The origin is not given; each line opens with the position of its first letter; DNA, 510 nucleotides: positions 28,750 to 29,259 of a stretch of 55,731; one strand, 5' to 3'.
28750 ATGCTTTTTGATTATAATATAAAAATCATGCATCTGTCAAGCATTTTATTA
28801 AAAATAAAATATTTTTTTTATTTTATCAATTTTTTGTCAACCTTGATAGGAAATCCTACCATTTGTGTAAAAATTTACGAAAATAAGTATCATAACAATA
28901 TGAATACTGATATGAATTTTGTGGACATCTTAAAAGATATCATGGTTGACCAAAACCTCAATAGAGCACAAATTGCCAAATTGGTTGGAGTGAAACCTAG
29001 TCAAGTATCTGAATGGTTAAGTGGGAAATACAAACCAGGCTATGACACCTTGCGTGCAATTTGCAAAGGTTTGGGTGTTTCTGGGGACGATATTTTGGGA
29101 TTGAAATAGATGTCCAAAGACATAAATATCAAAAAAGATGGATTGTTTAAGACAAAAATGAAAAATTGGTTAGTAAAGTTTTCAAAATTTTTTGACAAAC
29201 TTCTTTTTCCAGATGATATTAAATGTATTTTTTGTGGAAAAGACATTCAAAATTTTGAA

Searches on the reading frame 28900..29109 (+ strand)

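Call 4: search_protein_families(library=pfam, proteins=[window:28900-29109:+], max_evalue=0.01)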
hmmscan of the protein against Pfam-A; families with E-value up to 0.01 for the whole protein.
window:28900-29109:+ (69 aa): 9 families
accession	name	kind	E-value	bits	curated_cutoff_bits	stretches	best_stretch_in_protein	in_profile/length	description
PF01381.28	HTH_3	-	8.5e-13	48.6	23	1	11-64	1-54/55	Helix-turn-helix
PF13560.12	HTH_31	-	1.4e-09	38.6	27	1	17-64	12-60/64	Helix-turn-helix domain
PF13443.12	HTH_26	-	2.3e-08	34.6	22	1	11-68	2-60/63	Cro/C1-type HTH DNA-binding domain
PF12844.13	HTH_19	-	4.2e-07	30.2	30.2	1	18-66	11-59/64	Helix-turn-helix domain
PF13384.12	HTH_23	-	0.00052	20.2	24.6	1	15-41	13-39/50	Homeodomain-like domain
PF13518.12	HTH_28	-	0.0015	19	25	1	15-41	10-34/52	Helix-turn-helix domain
PF13551.12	HTH_29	-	0.0056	17.2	28.1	0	16-40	8-33/64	Winged helix-turn helix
PF05269.17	Phage_CII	-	0.009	16.7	21.3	1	20-65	24-67/91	Bacteriophage CII protein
PF04218.19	CENP-B_N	-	0.0093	16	21.2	0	17-43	20-46/53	CENP-B N-terminal DNA-binding domain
